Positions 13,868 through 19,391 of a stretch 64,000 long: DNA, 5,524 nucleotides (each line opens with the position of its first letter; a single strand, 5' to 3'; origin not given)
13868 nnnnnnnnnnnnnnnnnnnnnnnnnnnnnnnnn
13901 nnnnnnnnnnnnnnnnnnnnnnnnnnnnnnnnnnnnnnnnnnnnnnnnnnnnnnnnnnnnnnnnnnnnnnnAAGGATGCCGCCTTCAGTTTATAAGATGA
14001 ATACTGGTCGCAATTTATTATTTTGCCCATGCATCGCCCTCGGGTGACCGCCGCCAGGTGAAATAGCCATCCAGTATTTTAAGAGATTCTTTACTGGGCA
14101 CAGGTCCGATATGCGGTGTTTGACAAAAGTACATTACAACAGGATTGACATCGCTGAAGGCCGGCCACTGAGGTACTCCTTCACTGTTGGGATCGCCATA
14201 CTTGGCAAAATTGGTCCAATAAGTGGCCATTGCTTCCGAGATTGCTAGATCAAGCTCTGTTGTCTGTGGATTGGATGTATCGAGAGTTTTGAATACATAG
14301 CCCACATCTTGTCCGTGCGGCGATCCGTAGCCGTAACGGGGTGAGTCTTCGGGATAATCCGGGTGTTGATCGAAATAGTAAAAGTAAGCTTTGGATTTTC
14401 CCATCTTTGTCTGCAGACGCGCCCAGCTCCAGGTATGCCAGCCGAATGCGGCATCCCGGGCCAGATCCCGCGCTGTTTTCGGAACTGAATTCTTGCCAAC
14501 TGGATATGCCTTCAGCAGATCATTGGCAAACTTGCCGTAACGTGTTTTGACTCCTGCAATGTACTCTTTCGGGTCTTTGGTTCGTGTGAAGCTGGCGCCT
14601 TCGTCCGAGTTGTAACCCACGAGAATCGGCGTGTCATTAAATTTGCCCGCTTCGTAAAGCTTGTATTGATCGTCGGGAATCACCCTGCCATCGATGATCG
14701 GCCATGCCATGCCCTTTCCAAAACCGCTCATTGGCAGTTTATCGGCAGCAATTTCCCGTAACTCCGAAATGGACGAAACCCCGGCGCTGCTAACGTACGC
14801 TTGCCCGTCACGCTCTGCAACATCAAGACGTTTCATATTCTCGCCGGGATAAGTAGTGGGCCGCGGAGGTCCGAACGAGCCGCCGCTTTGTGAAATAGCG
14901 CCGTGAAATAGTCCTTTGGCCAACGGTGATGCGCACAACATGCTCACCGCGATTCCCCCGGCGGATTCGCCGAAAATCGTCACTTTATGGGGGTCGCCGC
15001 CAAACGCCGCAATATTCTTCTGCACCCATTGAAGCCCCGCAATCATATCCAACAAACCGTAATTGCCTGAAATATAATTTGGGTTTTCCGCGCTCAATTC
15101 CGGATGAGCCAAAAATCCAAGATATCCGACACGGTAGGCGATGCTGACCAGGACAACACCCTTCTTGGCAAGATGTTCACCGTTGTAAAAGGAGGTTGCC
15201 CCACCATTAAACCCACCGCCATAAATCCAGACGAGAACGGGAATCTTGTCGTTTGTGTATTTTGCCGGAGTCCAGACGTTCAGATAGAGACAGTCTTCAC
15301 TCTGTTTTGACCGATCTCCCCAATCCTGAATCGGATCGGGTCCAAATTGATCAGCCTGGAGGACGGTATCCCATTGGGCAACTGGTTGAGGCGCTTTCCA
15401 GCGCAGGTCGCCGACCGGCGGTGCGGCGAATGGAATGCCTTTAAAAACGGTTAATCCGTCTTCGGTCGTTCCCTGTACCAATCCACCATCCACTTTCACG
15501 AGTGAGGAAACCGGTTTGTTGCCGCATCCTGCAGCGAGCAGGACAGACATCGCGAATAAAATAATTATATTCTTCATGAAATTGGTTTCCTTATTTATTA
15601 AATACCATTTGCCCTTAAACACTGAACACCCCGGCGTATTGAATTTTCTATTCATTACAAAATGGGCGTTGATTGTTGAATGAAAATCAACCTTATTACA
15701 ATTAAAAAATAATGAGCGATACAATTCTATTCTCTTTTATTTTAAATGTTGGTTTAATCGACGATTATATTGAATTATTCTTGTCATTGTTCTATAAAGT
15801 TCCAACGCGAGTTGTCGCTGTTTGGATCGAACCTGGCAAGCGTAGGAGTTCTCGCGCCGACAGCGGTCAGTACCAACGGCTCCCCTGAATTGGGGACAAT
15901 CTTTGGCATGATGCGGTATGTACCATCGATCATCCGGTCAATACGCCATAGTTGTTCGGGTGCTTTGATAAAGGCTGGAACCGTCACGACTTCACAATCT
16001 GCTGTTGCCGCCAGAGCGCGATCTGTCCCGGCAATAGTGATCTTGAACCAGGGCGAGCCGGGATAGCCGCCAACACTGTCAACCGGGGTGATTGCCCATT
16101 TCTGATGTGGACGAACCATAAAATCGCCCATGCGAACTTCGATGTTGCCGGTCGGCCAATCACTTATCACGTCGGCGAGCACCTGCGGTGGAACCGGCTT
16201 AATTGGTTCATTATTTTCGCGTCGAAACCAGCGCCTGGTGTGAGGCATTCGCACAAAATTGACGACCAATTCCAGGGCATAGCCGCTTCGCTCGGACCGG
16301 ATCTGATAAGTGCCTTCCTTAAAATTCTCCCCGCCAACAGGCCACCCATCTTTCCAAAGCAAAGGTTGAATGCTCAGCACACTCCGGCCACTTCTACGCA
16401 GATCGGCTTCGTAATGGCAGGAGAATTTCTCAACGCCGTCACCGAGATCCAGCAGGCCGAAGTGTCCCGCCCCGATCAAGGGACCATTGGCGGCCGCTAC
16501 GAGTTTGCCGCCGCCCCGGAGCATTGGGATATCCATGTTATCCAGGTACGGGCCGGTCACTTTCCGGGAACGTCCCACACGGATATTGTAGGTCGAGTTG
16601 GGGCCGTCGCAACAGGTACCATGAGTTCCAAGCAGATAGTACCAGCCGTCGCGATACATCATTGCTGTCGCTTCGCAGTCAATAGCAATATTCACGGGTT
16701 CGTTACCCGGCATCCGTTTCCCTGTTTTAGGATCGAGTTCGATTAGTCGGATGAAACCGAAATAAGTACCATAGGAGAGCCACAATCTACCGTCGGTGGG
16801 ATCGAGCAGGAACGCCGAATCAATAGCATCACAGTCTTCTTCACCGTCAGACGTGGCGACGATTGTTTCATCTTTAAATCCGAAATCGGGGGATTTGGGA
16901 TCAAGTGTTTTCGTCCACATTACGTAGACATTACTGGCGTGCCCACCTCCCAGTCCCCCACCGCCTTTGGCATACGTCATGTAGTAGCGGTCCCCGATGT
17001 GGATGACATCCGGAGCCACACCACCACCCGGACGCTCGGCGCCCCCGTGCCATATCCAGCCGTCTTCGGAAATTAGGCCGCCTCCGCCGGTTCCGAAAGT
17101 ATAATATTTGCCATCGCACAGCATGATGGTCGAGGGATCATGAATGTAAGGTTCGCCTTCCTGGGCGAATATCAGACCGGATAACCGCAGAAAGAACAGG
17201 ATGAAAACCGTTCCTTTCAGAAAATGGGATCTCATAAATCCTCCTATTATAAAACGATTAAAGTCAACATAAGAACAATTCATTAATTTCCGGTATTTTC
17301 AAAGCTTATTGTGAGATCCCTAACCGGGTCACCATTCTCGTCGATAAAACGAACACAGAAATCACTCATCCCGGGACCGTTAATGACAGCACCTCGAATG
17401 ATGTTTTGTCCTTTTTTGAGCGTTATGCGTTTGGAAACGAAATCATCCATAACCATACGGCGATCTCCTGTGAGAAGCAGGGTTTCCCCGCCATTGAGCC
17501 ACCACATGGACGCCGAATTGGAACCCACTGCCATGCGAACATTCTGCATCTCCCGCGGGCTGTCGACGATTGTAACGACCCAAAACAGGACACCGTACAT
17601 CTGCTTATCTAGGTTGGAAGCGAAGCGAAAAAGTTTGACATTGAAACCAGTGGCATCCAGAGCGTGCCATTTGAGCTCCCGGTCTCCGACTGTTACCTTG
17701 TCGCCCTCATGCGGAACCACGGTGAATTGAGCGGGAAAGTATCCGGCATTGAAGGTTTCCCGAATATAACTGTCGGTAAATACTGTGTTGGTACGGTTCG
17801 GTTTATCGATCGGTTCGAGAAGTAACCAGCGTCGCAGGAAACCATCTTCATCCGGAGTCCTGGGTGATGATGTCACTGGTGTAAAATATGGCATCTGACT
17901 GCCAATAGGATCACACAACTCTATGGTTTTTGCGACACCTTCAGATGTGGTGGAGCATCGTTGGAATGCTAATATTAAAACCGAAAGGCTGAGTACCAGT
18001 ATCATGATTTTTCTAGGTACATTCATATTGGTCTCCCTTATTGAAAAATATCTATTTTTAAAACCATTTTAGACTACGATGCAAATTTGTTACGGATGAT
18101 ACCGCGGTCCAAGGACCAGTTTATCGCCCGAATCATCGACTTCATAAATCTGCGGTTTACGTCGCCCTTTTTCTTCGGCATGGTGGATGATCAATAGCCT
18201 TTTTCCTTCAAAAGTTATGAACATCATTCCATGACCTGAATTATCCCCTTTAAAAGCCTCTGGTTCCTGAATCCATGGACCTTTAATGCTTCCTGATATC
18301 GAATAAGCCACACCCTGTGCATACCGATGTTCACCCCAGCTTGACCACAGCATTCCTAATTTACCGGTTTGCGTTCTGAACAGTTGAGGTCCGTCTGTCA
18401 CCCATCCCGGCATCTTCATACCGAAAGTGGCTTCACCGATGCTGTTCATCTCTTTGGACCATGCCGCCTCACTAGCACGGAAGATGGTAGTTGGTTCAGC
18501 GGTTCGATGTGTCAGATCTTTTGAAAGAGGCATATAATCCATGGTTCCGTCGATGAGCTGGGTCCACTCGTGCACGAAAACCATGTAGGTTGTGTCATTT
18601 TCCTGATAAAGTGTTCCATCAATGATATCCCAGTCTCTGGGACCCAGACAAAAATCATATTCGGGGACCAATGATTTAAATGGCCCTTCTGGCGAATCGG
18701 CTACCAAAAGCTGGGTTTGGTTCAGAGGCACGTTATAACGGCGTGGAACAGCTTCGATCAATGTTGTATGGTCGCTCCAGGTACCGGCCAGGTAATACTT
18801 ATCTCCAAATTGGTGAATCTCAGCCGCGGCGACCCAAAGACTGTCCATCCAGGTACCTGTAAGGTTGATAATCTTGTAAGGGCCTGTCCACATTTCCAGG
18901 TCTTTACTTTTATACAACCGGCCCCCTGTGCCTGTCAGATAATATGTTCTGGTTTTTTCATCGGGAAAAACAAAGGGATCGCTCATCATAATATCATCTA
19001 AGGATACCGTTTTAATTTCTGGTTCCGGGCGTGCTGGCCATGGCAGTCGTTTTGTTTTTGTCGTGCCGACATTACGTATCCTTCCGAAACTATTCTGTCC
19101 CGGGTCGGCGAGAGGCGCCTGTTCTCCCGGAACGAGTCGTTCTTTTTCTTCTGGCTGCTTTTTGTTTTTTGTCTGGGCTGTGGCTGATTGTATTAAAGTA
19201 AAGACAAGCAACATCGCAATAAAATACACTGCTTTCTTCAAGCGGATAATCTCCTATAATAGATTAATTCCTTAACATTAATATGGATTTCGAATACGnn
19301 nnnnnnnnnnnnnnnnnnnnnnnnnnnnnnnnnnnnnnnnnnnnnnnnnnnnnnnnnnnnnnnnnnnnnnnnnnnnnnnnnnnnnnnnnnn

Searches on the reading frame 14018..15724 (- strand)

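Call 31: search_protein_families(library=pfam, proteins=[window:14018-15724:-], max_evalue=0.0001)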
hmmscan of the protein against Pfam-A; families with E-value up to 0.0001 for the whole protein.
window:14018-15724:- (568 aa): 2 families
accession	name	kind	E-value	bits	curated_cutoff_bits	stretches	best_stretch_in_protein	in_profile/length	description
PF00135.34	COesterase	-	6.2e-111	372.3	27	1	74-532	3-495/515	Carboxylesterase family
PF20434.5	BD-FAE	-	1.9e-10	41.1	26.8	1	149-265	2-108/215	BD-FAE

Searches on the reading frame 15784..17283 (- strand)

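Call 31: search_protein_families(library=pfam, proteins=[window:15784-17283:-], max_evalue=0.0001)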
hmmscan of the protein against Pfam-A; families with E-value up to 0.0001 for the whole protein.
window:15784-17283:- (499 aa): 2 families
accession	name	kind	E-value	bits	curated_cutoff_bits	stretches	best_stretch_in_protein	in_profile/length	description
PF04616.20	Glyco_hydro_43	-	8.5e-22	78.3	32.2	1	81-315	64-288/288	Glycosyl hydrolases family 43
PF14200.12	RicinB_lectin_2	-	5.5e-05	24.2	25.6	0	393-461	2-67/89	Ricin-type beta-trefoil lectin domain-like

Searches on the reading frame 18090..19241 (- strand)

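Call 31: search_protein_families(library=pfam, proteins=[window:18090-19241:-], max_evalue=0.0001)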
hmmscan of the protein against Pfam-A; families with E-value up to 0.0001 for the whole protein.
window:18090-19241:- (383 aa): 1 family
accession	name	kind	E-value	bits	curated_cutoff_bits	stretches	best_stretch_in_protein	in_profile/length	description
PF04616.20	Glyco_hydro_43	-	7.9e-21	75.1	32.2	1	87-359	11-265/288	Glycosyl hydrolases family 43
